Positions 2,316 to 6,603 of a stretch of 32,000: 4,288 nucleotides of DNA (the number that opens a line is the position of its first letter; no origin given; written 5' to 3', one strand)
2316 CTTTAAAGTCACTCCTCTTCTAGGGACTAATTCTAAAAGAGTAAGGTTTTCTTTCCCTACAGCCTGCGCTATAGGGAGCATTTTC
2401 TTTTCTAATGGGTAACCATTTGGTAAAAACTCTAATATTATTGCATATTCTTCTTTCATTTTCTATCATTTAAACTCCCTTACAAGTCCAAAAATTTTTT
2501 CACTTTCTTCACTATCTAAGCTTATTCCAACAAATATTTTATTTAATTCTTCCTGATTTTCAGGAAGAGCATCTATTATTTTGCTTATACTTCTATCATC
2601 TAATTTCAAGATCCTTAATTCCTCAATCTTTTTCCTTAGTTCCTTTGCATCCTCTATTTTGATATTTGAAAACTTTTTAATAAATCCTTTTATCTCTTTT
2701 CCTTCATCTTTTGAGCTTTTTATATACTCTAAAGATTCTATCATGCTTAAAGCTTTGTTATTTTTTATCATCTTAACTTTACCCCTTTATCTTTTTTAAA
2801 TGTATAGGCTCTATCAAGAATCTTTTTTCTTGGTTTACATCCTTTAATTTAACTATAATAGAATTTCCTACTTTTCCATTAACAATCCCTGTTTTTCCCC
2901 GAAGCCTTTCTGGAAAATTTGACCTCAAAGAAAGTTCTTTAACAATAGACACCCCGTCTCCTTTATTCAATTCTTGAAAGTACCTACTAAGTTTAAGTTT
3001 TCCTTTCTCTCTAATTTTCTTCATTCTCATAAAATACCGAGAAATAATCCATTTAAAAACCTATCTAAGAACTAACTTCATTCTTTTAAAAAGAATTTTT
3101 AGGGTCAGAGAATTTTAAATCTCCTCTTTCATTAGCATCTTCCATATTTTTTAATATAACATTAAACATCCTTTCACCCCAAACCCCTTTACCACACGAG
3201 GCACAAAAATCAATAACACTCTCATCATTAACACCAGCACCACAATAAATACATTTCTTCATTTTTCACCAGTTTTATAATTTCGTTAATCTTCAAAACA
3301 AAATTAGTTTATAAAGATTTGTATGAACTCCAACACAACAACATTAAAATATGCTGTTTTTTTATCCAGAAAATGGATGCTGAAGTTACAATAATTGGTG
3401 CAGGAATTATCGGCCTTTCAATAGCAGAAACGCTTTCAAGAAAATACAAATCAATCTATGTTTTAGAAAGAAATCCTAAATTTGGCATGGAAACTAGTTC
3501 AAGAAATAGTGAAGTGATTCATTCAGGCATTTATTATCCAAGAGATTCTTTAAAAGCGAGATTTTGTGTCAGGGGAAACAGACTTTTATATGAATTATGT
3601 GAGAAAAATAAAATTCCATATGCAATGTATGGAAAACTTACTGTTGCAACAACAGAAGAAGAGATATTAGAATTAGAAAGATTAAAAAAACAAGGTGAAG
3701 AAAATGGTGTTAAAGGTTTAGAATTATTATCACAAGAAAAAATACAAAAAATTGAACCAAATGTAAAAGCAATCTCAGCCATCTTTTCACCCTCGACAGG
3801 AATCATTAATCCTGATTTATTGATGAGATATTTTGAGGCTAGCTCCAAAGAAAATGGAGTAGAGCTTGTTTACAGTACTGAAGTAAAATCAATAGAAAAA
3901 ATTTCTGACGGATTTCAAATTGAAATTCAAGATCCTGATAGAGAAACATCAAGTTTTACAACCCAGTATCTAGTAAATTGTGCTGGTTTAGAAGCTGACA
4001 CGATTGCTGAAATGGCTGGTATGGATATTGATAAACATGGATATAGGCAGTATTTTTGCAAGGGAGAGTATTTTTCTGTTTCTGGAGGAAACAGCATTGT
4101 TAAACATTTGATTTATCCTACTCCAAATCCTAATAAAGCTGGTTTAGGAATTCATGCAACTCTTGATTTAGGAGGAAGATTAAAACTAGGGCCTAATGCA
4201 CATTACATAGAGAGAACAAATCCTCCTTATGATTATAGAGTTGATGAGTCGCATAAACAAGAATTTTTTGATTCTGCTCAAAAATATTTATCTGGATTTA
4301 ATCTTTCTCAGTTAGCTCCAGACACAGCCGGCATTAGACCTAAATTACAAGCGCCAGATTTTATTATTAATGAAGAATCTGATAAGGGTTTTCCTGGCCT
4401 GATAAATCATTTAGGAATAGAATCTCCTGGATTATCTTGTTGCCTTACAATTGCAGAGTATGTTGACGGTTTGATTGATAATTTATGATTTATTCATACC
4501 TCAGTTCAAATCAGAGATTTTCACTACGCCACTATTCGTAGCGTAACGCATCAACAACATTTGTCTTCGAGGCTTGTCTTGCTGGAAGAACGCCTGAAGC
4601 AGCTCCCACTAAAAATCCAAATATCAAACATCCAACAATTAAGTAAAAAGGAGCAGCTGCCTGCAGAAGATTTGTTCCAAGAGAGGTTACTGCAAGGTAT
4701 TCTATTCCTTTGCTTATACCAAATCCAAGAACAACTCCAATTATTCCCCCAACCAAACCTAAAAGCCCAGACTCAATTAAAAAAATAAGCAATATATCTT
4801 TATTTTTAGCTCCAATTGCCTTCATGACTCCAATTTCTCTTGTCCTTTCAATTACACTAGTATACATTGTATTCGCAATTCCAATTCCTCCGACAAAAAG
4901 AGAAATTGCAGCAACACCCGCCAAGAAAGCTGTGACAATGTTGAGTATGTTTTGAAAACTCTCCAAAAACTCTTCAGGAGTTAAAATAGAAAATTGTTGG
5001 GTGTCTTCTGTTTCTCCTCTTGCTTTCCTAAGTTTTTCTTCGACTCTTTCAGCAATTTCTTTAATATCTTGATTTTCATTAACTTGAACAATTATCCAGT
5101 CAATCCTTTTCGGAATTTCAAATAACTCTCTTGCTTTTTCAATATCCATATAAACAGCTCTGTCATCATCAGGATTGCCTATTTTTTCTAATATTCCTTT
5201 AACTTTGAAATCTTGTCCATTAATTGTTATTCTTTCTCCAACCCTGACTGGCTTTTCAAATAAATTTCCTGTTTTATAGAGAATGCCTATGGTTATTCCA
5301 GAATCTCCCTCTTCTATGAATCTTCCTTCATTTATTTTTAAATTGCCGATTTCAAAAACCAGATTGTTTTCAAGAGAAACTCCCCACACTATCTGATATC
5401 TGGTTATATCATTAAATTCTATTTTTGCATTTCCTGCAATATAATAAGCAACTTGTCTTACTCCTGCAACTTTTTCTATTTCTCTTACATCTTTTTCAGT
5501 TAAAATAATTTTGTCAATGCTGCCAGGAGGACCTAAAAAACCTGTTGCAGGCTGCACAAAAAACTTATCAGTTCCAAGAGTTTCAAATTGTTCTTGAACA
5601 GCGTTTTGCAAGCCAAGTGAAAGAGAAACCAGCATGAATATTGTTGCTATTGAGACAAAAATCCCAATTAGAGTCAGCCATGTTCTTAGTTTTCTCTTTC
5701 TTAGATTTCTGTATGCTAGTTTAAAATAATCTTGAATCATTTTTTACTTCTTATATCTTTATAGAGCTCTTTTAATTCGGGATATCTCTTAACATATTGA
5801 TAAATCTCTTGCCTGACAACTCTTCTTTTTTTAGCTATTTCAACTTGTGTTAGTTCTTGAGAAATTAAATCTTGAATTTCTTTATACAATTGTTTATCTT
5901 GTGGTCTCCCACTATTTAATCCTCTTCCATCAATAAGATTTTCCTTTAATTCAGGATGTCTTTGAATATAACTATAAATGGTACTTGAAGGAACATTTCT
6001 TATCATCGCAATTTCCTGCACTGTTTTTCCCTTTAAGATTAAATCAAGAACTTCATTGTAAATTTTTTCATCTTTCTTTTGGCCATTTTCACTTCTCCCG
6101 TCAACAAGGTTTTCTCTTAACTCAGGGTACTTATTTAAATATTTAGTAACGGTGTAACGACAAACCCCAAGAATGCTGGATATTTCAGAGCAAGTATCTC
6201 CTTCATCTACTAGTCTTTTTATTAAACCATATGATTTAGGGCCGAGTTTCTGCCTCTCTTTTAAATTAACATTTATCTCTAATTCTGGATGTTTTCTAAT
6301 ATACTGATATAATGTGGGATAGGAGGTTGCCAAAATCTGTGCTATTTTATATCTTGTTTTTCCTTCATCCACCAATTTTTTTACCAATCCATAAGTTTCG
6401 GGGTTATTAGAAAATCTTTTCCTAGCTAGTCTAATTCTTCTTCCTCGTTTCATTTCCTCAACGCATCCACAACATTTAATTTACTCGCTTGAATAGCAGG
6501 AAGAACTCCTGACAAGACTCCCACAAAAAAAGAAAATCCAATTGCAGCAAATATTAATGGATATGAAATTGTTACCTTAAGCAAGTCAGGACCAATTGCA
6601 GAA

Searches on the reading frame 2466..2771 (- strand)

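Call 61: search_protein_families(library=ncbifam, proteins=[window:2466-2771:-], max_evalue=0.00001)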
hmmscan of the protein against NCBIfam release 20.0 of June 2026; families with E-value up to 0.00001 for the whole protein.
window:2466-2771:- (101 aa): 3 families
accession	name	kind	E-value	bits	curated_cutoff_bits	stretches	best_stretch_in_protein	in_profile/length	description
NF011554.0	PRK14981.1-6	equivalog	4.8e-10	39.7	147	1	29-101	39-107/107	DNA-directed RNA polymerase subunit F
NF011557.0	PRK14981.2-3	equivalog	5.5e-07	29.8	133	1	8-99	8-102/105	DNA-directed RNA polymerase subunit F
NF011550.0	PRK14981.1-1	equivalog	6.8e-06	26.8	159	1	30-99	47-116/118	RNA polymerase Rpb4 family protein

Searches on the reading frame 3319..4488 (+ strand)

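Call 7: search_protein_families(library=pfam, proteins=[window:3319-4488:+], max_evalue=0.01)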
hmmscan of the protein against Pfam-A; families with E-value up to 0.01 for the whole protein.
window:3319-4488:+ (389 aa): 9 families
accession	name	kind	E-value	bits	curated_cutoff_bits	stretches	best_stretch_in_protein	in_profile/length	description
PF01266.30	DAO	-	7.9e-61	207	27.9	1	23-382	2-350/353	FAD dependent oxidoreductase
PF07992.20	Pyr_redox_2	-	4.6e-10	39.8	26.1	2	17-66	139-188/291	Pyridine nucleotide-disulphide oxidoreductase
PF00070.33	Pyr_redox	-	2.6e-09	37.9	22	1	23-56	2-35/82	Pyridine nucleotide-disulphide oxidoreductase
PF13450.12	NAD_binding_8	-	1.2e-06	29.1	21.9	1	25-63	1-39/68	NAD(P)-binding Rossmann-like domain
PF01494.25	FAD_binding_3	-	4.6e-06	26.5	22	0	21-55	2-36/349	FAD binding domain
PF03486.20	HI0933_like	-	0.00017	21.6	50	0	22-56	2-36/244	HI0933-like protein Rossmann domain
PF13738.12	Pyr_redox_3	-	0.00017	21.4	30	0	159-223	74-133/305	Pyridine nucleotide-disulphide oxidoreductase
PF06039.21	Mqo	-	0.00088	18.3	27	0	170-263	185-279/489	Malate:quinone oxidoreductase (Mqo)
PF02254.24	TrkA_N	-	0.0016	19.1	23.8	1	23-68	1-46/116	TrkA-N domain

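Call 61: search_protein_families(library=ncbifam, proteins=[window:3319-4488:+], max_evalue=0.00001)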
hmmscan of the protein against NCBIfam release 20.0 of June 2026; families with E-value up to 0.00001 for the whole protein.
window:3319-4488:+ (389 aa): 22 families
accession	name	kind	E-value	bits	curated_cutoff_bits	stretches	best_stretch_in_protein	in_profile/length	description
NF008726.1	PRK11728.1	equivalog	1.8e-74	250.9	299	1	22-294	2-268/389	L-2-hydroxyglutarate oxidase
NF033460.1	glycerol3P_ox_II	equivalog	5.4e-56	190.3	460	1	22-386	3-360/361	type 2 glycerol-3-phosphate oxidase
TIGR02352.1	thiamin_ThiO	equivalog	1.6e-17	63.6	250.8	1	23-233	1-214/351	glycine oxidase ThiO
TIGR03197.1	MnmC_Cterm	equivalog_domain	1.7e-15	57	174.2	1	23-237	2-214/400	FAD-dependent 5-carboxymethylaminomethyl-2-thiouridine(34) oxidoreductase MnmC1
TIGR03377.1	glycerol3P_GlpA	equivalog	3.3e-14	52.3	552.8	1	22-238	1-216/530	anaerobic glycerol-3-phosphate dehydrogenase subunit GlpA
TIGR03364.1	HpnW_proposed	hypoth_equivalog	4.4e-13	49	285.1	1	22-202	2-176/365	TIGR03364 family FAD-dependent oxidoreductase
NF009074.0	PRK12409.1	equivalog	5.4e-13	48.9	494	1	80-238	108-270/410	D-amino acid dehydrogenase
NF002480.1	PRK01747.1-1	equivalog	6.4e-13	48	540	1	20-233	248-459/645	bifunctional tRNA (5-methylaminomethyl-2-thiouridine)(34)-methyltransferase MnmC2/FAD-dependent 5-carboxymethylaminomethyl-2-thiouridine(34)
NF050086.1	pipecolate_AmaA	exception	7.6e-13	47.9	600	1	15-204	20-220/425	L-pipecolate oxidase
NF008313.0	PRK11101.1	equivalog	7.8e-13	47.8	425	1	17-238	5-225/548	anaerobic glycerol-3-phosphate dehydrogenase subunit A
NF009906.0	PRK13369.1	equivalog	1.9e-09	36.6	352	0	150-234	139-223/502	glycerol-3-phosphate dehydrogenase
NF008899.0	PRK12266.1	equivalog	1e-08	34.1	360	0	19-73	5-58/508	glycerol-3-phosphate dehydrogenase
NF001933.0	PRK00711.1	subfamily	1.9e-08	33.7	383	0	22-71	2-51/429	D-amino acid dehydrogenase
NF003611.0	PRK05257.3-2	subfamily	7.7e-08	31.4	499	0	169-264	187-283/497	malate:quinone oxidoreductase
NF006002.0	PRK08132.1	subfamily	2.6e-07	29.4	416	0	175-246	137-206/552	FAD-dependent oxidoreductase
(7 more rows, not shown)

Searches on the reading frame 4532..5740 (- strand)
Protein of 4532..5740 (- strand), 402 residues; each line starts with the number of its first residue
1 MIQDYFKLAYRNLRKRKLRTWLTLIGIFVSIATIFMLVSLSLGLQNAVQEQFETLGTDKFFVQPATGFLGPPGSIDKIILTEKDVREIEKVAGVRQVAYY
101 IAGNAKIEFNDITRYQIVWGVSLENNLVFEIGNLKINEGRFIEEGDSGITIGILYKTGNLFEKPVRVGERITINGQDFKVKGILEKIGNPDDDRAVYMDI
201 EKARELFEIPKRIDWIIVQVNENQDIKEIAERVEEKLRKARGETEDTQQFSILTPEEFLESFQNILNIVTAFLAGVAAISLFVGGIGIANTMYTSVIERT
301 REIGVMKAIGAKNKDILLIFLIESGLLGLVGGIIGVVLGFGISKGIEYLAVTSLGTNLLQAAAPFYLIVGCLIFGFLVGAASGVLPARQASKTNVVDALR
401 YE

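Call 61: search_protein_families(library=ncbifam, proteins=[window:4532-5740:-], max_evalue=0.00001)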
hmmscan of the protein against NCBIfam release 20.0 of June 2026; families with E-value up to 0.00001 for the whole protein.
window:4532-5740:- (402 aa): 10 families
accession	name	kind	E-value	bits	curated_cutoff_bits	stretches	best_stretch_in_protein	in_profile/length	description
NF007826.0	PRK10535.1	equivalog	3e-38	131.5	966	1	4-400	256-646/648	macrolide ABC transporter ATP-binding protein/permease MacB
TIGR03434.1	ADOP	subfamily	6.1e-21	74.2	622.3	1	163-402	575-803/803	ADOP family duplicated permease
TIGR02212.1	lolCE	equivalog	1.5e-20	73.5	362.45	1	14-402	18-411/411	lipoprotein-releasing ABC transporter permease subunit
NF038347.1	FtsX_Gpos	exception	1.4e-15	57.5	225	1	214-385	122-289/296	permease-like cell division protein FtsX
NF038346.1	FtsX_actino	exception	6.7e-13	48.7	250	1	256-383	166-298/308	permease-like cell division protein FtsX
TIGR00439.2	FtsX_Gneg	equivalog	9.8e-12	44.7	255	1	216-387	119-287/292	permease-like cell division protein FtsX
NF008357.0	PRK11146.1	exception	4.2e-10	39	439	1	177-343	186-342/414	lipoprotein-releasing ABC transporter permease subunit LolE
NF008076.0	PRK10814.1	exception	3.2e-07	29.7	473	1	283-402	277-399/399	lipoprotein-releasing ABC transporter permease subunit LolC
TIGR02213.1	lolE_release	exception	7.7e-07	28.3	540.35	1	178-343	184-339/411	lipoprotein-releasing ABC transporter permease subunit LolE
TIGR01185.1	devC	equivalog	3.7e-06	26.1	290.35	0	235-344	225-332/380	ABC transporter permease DevC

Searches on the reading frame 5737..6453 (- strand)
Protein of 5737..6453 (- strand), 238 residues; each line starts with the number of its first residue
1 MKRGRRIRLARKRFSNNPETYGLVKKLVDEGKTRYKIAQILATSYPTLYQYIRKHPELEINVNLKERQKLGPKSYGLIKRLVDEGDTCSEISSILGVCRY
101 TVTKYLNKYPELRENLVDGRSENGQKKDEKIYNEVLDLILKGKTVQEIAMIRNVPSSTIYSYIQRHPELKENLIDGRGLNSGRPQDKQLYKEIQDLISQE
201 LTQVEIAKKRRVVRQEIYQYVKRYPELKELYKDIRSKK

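Call 61: search_protein_families(library=ncbifam, proteins=[window:5737-6453:-], max_evalue=0.00001)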
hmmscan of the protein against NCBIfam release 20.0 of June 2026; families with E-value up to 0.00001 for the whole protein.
window:5737-6453:- (238 aa): 6 families
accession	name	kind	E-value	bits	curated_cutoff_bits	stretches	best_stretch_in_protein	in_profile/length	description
NF033545.0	transpos_IS630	equivalog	2.6e-15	56.7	100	0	77-140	4-69/299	IS630 family transposase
NF009949.0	PRK13413.1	equivalog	7.2e-11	42.1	272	0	188-227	160-199/203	master DNA invertase Mpi family serine-type recombinase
NF047402.1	TransRegVisN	equivalog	4.2e-07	29.5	250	0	82-107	197-222/246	transcriptional regulator VisN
TIGR03020.2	EpsA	equivalog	5e-07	29.6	170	0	133-165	196-228/247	XrtB/PEP-CTERM-associated transcriptional regulator EpsA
NF033577.2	transpos_IS481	equivalog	4.6e-06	26.4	224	0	75-166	3-105/284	IS481 family transposase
NF033558.1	transpos_IS1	equivalog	5.6e-06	26.4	100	0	125-168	38-81/199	IS1 family transposase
